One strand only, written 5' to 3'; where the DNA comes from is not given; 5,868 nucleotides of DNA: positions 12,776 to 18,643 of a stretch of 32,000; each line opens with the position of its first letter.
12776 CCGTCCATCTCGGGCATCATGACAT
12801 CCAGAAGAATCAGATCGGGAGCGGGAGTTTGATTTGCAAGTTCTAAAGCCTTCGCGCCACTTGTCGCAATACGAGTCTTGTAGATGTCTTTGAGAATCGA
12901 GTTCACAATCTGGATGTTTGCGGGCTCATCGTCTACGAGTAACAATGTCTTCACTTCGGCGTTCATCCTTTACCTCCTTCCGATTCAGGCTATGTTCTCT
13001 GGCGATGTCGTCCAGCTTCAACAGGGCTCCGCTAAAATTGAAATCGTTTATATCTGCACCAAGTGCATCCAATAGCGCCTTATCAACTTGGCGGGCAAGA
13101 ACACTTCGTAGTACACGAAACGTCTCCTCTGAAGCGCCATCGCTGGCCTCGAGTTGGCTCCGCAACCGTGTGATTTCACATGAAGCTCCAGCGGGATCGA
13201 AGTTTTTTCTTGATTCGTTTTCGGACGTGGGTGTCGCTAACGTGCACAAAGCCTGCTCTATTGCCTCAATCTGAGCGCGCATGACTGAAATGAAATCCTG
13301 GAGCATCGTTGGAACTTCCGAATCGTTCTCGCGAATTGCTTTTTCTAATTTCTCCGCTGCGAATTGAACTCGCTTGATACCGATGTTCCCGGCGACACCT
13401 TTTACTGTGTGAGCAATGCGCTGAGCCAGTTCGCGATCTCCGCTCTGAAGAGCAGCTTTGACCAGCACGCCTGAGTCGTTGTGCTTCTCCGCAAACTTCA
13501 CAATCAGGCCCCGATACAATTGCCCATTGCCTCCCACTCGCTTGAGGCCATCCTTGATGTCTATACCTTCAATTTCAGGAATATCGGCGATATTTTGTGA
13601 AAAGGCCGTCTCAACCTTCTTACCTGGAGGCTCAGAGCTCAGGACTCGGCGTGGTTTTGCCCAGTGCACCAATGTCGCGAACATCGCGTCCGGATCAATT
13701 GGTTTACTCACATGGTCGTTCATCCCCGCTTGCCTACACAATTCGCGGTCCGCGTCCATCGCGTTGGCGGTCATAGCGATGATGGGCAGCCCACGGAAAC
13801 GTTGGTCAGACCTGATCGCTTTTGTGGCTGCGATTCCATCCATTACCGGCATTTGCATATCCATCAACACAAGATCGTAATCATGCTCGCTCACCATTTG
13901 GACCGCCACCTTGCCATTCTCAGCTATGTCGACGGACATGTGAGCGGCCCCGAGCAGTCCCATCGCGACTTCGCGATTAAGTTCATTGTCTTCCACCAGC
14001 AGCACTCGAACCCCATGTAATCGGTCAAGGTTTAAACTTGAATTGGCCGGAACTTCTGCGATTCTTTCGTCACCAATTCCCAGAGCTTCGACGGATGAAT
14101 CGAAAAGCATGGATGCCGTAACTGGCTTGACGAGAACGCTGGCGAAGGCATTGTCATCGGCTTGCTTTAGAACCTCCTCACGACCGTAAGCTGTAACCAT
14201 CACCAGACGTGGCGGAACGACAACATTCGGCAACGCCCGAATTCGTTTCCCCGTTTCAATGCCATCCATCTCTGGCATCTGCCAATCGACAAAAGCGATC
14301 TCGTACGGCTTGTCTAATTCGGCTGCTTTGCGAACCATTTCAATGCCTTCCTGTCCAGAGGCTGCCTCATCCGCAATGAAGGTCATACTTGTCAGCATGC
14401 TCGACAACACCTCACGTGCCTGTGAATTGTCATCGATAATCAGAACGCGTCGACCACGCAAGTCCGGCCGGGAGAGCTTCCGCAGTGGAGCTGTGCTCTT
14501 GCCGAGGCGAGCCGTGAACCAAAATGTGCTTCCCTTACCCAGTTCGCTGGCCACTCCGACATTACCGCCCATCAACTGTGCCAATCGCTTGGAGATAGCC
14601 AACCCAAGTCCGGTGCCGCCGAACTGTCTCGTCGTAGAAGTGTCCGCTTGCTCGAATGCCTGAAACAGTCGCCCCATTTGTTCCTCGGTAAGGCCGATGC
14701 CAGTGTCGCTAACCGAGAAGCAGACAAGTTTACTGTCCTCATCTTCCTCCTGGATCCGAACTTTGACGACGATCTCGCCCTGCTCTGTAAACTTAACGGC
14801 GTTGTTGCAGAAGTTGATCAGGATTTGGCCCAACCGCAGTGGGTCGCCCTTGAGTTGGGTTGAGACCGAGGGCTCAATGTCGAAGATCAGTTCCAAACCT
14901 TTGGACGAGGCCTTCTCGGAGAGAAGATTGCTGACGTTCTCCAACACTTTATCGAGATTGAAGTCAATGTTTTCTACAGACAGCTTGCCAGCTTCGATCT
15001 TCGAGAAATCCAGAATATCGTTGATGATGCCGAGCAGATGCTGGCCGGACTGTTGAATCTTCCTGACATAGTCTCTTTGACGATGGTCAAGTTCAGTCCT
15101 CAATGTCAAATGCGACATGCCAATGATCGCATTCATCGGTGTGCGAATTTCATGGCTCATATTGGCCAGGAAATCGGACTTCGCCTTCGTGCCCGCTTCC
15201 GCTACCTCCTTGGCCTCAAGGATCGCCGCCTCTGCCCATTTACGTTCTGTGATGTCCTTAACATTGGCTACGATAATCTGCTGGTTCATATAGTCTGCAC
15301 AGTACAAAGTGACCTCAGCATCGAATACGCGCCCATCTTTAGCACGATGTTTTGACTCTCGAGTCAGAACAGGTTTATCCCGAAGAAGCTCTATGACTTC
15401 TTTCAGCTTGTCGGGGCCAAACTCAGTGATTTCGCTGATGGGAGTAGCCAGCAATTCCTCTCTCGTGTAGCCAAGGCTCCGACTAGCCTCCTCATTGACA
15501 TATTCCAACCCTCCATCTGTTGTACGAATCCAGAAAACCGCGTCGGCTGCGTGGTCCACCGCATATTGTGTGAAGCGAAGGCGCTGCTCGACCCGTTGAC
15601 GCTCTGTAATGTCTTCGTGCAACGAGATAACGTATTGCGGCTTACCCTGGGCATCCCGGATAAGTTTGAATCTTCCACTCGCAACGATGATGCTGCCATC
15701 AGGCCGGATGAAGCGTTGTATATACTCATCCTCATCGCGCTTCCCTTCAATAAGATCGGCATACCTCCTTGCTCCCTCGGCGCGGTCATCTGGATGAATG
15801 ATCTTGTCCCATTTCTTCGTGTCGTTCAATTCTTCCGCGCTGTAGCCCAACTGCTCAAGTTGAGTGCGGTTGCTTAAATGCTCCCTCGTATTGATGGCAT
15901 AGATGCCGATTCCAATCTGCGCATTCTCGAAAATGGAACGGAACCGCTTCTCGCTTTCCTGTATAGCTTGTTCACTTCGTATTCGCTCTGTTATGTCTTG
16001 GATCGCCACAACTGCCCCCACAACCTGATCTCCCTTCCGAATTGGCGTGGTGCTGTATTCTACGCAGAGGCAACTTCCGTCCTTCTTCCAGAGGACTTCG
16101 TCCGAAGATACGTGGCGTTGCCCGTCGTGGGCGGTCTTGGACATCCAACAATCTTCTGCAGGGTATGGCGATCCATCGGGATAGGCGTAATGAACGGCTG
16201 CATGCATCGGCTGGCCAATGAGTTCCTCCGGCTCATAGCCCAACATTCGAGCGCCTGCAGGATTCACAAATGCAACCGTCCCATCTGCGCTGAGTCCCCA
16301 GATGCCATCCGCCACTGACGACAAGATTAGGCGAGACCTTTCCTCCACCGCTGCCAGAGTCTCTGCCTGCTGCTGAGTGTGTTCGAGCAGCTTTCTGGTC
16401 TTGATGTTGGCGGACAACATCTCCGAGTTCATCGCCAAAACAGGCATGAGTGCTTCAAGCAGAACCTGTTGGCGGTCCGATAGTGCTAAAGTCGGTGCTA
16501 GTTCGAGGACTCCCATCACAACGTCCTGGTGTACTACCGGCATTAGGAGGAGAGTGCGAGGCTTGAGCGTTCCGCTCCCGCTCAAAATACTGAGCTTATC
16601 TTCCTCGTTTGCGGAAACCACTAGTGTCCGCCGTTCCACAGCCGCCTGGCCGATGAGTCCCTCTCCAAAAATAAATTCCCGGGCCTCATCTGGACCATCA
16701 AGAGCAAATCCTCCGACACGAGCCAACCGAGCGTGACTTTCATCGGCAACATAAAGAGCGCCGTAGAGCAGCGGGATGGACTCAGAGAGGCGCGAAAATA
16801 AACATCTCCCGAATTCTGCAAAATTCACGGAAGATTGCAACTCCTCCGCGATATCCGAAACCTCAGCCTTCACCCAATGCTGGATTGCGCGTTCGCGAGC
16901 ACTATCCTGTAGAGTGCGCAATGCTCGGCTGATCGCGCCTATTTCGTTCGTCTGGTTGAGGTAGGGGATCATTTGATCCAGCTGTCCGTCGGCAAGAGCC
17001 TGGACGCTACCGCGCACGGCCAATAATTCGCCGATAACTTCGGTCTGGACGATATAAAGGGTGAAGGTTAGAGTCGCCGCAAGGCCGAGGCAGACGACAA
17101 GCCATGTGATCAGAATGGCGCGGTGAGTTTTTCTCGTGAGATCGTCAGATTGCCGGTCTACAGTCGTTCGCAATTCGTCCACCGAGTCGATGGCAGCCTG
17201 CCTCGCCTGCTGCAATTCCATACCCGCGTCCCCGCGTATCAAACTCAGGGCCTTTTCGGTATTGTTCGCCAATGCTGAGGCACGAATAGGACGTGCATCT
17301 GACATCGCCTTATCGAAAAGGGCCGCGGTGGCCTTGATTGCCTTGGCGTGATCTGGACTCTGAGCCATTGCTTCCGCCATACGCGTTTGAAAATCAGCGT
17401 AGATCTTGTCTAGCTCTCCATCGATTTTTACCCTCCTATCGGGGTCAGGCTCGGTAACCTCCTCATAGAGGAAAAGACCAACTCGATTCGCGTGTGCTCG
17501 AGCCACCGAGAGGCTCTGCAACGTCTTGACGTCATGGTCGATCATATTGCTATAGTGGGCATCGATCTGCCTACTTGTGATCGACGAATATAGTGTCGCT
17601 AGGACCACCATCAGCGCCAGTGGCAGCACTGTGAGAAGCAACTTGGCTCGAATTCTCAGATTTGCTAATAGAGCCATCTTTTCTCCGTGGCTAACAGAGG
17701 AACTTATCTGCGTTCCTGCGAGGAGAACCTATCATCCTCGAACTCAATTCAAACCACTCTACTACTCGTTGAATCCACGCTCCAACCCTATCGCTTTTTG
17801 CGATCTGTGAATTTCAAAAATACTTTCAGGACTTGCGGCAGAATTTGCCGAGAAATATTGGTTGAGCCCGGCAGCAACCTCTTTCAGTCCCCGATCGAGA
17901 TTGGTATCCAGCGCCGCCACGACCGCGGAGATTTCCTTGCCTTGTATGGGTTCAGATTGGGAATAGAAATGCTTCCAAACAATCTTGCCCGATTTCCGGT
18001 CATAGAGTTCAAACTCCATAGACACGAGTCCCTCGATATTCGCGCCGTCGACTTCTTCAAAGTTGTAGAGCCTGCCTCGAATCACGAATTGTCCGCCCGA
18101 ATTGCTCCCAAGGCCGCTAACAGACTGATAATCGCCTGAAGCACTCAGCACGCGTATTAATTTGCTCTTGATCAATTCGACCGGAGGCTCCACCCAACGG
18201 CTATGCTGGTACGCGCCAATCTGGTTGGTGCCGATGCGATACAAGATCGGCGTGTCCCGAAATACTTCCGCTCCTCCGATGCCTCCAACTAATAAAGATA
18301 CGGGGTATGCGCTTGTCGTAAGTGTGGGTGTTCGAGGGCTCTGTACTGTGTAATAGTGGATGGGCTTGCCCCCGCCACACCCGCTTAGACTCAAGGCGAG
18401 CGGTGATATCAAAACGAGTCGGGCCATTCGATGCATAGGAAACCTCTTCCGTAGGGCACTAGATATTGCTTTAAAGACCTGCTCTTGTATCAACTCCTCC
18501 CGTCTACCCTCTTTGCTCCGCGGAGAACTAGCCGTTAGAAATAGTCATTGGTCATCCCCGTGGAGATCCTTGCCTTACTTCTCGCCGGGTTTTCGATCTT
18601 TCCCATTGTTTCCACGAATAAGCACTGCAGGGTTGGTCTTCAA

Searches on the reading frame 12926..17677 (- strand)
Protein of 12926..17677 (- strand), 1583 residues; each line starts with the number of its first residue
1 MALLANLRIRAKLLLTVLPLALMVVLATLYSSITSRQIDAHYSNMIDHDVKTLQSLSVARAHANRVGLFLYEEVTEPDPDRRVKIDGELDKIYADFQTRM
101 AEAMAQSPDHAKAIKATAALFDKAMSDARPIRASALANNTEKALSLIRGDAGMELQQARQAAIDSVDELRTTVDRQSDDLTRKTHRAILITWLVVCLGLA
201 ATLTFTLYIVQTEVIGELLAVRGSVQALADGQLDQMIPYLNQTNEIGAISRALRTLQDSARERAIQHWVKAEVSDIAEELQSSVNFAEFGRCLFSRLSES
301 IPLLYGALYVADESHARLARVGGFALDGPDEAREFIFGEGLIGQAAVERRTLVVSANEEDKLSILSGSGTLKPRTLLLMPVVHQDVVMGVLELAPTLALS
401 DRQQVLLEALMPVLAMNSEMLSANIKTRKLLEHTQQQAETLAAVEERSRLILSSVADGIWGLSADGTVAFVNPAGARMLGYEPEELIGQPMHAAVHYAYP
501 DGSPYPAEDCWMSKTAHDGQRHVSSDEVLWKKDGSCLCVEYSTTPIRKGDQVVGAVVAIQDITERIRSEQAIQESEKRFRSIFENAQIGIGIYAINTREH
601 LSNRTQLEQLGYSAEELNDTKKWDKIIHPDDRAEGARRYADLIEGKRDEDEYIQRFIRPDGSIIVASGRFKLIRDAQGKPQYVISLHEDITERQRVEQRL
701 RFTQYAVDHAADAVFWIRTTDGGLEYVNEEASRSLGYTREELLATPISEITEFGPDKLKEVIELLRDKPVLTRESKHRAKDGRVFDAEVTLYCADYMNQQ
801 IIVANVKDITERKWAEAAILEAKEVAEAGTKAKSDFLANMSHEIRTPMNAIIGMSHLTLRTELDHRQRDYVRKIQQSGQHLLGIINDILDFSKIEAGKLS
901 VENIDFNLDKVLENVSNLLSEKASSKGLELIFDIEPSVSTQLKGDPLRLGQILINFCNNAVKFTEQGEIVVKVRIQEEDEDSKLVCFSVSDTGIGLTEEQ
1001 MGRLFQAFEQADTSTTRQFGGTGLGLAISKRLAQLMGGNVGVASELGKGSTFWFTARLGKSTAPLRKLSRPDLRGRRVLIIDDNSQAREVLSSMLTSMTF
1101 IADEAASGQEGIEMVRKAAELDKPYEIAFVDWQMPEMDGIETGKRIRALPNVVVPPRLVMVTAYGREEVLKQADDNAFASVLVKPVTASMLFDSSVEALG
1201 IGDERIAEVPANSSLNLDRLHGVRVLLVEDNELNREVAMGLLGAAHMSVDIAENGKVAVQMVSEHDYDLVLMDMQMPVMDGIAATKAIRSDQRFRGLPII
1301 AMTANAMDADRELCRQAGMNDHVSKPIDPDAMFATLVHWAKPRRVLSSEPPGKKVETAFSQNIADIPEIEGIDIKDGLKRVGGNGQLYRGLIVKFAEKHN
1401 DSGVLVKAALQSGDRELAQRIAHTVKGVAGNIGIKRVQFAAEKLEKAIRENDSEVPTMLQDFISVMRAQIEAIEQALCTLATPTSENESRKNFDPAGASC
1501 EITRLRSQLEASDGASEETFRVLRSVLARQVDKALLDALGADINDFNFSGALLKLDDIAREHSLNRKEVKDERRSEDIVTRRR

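Call 8: search_protein_families(library=pfam, proteins=[window:12926-17677:-], max_evalue=0.001)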
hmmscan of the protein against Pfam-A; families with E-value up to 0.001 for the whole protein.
window:12926-17677:- (1583 aa): 15 families
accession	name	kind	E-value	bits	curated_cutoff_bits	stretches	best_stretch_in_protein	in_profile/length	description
PF00072.30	Response_reg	-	1e-45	154.9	30.2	2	1225-1335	1-109/111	Response regulator receiver domain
PF13426.13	PAS_9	-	2e-32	112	27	3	457-564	2-103/103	PAS domain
PF00989.32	PAS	-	4.6e-29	101.1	22.6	2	449-562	4-113/113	PAS fold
PF02518.31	HATPase_c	-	4.1e-28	98.5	26.4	1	944-1058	1-109/111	Histidine kinase-, DNA gyrase B-, and HSP90-like ATPase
PF08447.18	PAS_3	-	1.6e-23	83.2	25.6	2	607-685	9-87/89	PAS fold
PF00512.31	HisKA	-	1.3e-22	80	26.9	1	832-897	1-66/66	His Kinase A (phospho-acceptor) domain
PF08448.16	PAS_4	-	1.2e-17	64.6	23.1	1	453-566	2-109/110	PAS fold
PF13185.12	GAF_2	-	1.9e-12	48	28.6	1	294-415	12-132/136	GAF domain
PF13188.13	PAS_8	-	2.7e-11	43.4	21.8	1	446-494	1-46/65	PAS domain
PF01627.28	Hpt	-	9.2e-10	39.1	24.6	1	1406-1475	17-83/84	Hpt domain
PF12729.13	4HB_MCP_1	-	1.3e-08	35.1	27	1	6-183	1-176/181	Four helix bundle sensory module for signal transduction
PF01590.32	GAF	-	1.8e-07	32.2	22.4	1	331-411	41-126/133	GAF domain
PF12860.13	PAS_7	-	1.2e-05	25.9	27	0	452-570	1-115/115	PAS fold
PF00672.30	HAMP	-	0.00012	22.8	25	1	221-261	13-52/53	HAMP domain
PF13492.12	GAF_3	-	0.0002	22.2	27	0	297-415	13-124/129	GAF domain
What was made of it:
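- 12926..17677 (-): Hybrid sensor histidine kinase (1583 aa): 4HB_MCP, HAMP, GAF, three PAS, HisKA, HATPase_c, two REC and Hpt domains. It is the presumed input to the phosphatase. Pfam domains are in call 8.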

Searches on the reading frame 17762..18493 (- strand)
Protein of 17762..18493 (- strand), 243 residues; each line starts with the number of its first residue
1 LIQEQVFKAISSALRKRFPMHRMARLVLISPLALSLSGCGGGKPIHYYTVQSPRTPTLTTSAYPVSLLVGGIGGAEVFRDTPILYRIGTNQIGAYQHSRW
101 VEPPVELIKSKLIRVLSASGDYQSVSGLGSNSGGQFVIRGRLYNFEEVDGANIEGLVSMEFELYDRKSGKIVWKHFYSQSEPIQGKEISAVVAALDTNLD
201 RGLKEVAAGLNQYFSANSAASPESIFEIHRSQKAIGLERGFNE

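Call 6: search_protein_families(library=pfam, proteins=[window:17762-18493:-], max_evalue=0.01)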
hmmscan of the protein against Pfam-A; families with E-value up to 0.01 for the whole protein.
window:17762-18493:- (243 aa): 2 families
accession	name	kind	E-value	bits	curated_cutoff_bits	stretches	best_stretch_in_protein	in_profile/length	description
PF03886.18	ABC_trans_aux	-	4.7e-12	46.2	26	1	48-207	1-161/161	ABC-type transport auxiliary lipoprotein component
PF13036.11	LpoB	-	0.0095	16.3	22.3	0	118-174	86-142/147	Peptidoglycan-synthase activator LpoB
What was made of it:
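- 17762..18493 (-): PqiC-like outer-membrane lipoprotein (ABC_trans_aux). The N-terminus has a lipobox-like LSLSGC; the true start is probably downstream of the listed TTG. Pfam PF03886 scores 46 bits (call 6).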

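Call 7: search_protein_families(library=ncbifam, proteins=[window:17762-18493:-], max_evalue=0.01)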
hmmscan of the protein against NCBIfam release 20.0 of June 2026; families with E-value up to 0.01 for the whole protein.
window:17762-18493:- (243 aa): 1 family
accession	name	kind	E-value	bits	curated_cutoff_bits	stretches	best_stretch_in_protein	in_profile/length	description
TIGR02722.1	lp_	equivalog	0.00092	19.3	110.55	0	121-174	129-182/189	penicillin-binding protein activator LpoB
